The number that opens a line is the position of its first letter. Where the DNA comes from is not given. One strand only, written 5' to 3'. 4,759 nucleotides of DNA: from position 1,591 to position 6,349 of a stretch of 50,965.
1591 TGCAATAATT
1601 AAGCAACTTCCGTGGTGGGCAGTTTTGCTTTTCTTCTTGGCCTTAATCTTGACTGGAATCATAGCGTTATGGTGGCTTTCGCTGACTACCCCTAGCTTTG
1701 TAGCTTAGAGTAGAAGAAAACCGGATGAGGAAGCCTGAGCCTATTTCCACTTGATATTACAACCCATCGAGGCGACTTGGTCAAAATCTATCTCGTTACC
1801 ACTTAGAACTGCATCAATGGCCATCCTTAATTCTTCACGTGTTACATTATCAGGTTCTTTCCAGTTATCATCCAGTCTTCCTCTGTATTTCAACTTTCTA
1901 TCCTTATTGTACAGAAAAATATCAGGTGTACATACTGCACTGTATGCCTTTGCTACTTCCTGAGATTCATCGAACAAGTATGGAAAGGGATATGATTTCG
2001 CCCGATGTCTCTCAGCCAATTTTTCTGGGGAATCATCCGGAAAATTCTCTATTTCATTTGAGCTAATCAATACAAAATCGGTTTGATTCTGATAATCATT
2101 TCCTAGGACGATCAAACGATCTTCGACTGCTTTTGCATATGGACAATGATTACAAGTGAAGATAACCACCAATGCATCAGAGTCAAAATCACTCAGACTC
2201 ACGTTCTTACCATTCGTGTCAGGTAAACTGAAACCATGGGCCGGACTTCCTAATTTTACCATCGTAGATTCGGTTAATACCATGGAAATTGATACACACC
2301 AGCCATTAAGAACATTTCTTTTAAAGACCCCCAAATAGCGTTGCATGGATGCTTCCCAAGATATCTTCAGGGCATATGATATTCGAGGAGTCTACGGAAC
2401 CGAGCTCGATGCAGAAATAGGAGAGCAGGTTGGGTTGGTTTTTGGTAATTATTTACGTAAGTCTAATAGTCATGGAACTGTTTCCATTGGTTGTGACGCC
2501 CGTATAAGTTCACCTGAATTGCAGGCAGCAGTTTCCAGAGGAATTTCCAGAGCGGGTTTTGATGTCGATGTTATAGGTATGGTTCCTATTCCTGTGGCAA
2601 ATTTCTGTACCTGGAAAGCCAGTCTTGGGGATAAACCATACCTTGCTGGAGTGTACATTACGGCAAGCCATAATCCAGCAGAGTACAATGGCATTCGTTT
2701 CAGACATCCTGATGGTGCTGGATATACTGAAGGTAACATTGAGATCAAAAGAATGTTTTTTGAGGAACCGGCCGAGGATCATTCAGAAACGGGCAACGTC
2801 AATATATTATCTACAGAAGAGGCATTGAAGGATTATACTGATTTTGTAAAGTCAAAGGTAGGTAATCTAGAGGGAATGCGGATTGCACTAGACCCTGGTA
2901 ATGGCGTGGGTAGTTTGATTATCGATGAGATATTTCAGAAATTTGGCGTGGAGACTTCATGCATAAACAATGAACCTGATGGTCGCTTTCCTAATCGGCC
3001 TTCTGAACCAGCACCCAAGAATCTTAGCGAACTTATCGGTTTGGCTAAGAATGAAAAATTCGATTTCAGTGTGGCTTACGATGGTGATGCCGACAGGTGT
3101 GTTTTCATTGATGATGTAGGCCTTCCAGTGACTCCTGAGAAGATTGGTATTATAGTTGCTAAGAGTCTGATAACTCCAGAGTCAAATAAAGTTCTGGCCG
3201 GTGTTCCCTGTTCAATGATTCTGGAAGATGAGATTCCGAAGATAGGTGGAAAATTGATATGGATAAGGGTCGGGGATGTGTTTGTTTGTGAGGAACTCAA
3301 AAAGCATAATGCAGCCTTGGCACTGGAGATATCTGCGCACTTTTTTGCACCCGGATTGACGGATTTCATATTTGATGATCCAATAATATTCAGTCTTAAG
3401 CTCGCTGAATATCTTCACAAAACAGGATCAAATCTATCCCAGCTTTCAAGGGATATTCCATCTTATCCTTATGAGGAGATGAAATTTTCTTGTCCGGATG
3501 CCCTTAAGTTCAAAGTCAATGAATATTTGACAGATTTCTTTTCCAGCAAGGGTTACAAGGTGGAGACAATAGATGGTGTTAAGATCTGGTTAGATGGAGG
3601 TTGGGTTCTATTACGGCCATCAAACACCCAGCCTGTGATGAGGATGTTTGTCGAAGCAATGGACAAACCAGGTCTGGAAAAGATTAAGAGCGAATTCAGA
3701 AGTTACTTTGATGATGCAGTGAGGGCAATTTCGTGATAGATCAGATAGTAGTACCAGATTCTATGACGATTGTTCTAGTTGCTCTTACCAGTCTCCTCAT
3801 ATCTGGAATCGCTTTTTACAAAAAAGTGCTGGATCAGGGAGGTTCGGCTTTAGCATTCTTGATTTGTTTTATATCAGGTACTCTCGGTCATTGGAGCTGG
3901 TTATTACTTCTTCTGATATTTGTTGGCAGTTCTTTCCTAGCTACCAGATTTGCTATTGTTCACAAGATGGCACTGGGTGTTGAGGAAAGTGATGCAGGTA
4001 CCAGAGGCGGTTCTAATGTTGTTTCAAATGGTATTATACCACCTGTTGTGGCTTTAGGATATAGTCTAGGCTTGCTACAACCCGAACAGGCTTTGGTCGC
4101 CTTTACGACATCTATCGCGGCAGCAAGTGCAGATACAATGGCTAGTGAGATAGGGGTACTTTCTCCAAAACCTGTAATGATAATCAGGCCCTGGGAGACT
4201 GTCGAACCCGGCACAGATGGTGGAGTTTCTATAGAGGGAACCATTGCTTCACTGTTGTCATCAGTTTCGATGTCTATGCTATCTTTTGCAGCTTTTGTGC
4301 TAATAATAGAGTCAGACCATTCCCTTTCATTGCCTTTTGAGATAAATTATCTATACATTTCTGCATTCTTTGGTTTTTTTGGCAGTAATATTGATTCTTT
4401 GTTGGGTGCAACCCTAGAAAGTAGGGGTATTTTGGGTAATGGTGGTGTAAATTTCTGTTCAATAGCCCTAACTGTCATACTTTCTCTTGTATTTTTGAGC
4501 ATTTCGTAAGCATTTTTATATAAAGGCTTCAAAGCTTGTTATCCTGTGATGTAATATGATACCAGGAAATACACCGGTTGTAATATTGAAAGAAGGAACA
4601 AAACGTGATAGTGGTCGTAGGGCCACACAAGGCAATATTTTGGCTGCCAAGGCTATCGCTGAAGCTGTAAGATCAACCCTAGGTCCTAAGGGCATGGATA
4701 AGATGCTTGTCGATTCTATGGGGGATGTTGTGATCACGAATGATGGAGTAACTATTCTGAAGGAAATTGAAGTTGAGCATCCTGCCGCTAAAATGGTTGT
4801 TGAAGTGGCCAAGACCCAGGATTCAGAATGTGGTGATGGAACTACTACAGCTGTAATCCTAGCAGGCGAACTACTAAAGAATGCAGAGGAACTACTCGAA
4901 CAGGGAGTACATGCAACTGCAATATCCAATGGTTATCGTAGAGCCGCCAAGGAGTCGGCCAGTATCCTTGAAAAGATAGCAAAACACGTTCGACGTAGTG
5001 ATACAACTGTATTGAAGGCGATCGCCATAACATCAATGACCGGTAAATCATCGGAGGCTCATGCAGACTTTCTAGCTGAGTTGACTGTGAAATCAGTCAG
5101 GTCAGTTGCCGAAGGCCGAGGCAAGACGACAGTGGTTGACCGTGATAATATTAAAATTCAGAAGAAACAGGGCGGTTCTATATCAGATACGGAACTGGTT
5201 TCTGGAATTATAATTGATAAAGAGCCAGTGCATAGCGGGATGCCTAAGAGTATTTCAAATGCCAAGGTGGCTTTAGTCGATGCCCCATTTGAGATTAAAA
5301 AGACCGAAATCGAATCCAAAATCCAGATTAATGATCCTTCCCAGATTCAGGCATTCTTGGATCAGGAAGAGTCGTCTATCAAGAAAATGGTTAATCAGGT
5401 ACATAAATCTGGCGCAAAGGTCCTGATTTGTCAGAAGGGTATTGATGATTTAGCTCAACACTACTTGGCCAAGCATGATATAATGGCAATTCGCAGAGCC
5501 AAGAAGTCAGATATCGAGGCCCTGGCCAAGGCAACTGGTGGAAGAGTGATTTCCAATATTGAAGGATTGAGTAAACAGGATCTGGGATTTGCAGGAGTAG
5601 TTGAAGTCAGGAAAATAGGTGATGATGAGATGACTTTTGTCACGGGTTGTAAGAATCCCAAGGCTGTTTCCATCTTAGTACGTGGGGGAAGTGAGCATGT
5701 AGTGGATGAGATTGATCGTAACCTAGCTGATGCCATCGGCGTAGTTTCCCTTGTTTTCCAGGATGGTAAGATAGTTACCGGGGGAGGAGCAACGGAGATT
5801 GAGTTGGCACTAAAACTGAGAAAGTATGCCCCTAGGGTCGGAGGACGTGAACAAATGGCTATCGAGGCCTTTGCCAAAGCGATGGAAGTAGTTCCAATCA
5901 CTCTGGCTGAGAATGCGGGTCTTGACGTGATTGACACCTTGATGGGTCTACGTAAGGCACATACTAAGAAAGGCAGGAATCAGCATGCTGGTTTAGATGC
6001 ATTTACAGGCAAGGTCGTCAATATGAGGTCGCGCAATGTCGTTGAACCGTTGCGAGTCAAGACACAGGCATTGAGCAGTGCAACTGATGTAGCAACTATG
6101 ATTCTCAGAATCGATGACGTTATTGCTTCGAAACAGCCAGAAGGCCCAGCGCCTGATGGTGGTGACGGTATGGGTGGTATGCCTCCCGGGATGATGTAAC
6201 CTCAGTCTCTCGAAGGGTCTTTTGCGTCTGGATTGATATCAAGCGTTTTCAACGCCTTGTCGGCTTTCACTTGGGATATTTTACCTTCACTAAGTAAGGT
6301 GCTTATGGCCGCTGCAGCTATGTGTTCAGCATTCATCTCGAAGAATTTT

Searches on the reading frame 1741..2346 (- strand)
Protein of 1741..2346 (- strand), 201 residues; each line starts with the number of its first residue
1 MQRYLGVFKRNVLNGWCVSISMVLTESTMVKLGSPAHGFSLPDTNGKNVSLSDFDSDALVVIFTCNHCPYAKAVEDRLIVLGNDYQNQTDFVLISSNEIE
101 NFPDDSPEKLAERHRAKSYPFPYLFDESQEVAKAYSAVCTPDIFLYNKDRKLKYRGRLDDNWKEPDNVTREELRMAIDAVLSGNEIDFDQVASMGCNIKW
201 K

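Call 60: search_protein_families(library=pfam, proteins=[window:1741-2346:-], max_evalue=0.0001)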
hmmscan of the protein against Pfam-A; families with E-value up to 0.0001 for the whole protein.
window:1741-2346:- (201 aa): 3 families
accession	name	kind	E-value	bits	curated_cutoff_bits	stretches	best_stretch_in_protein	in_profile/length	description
PF00578.27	AhpC-TSA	-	9.6e-18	64.8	26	1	33-154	2-123/124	AhpC/TSA family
PF08534.16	Redoxin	-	2.4e-13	50.5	26.6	1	32-165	2-142/148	Redoxin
PF13098.12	Thioredoxin_2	-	2.4e-05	25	27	1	58-157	7-94/104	Thioredoxin-like domain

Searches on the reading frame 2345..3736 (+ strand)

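Call 23: search_protein_families(library=pfam, proteins=[window:2345-3736:+], max_evalue=0.00001)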
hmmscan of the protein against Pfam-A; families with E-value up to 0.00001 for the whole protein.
window:2345-3736:+ (463 aa): 4 families
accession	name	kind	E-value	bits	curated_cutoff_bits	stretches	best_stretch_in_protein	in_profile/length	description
PF02878.22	PGM_PMM_I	-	2.4e-30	105.5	22.5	1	7-130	3-122/138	Phosphoglucomutase/phosphomannomutase, alpha/beta/alpha domain I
PF02879.22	PGM_PMM_II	-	1.6e-22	80.4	29.3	1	163-258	2-102/103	Phosphoglucomutase/phosphomannomutase, alpha/beta/alpha domain II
PF02880.22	PGM_PMM_III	-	2.5e-16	60.2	20.7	1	264-371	2-111/115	Phosphoglucomutase/phosphomannomutase, alpha/beta/alpha domain III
PF00408.26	PGM_PMM_IV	-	1.3e-09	38.4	23.1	1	401-452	15-66/68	Phosphoglucomutase/phosphomannomutase, C-terminal domain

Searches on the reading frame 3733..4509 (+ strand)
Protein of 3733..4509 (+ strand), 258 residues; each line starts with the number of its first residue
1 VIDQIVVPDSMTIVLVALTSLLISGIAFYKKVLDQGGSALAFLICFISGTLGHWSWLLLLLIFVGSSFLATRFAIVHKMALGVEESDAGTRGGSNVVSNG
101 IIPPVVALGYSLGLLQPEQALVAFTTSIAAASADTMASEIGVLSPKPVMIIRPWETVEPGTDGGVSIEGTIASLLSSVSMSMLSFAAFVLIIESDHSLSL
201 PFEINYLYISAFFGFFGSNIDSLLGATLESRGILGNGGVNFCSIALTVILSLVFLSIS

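Call 23: search_protein_families(library=pfam, proteins=[window:3733-4509:+], max_evalue=0.00001)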
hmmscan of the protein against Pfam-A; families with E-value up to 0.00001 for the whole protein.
window:3733-4509:+ (258 aa): 1 family
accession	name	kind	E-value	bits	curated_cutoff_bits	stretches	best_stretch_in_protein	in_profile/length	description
PF01940.21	DUF92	-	8.1e-51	173.2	27.5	1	19-247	2-250/251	Integral membrane protein DUF92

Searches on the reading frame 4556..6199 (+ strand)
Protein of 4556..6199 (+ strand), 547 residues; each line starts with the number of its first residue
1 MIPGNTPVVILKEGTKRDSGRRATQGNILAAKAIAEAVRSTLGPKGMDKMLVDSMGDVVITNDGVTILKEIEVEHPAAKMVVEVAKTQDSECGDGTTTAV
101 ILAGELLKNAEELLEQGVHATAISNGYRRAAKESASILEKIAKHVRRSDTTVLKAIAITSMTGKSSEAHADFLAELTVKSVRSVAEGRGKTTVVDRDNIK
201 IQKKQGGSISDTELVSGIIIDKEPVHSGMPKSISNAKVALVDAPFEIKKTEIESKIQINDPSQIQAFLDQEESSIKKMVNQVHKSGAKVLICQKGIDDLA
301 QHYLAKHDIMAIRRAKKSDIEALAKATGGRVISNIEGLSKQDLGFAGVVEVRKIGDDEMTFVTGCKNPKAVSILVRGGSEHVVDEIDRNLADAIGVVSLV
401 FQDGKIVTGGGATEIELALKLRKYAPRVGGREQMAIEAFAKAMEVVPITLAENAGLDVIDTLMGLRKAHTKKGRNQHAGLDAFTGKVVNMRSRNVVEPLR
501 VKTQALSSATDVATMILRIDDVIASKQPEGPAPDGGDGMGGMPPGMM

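Call 23: search_protein_families(library=pfam, proteins=[window:4556-6199:+], max_evalue=0.00001)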
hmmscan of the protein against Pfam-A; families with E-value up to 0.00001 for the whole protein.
window:4556-6199:+ (547 aa): 1 family
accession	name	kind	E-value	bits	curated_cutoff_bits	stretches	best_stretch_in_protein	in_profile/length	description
PF00118.29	Cpn60_TCP1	-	1.9e-184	614.4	34.3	1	34-526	1-489/490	TCP-1/cpn60 chaperonin family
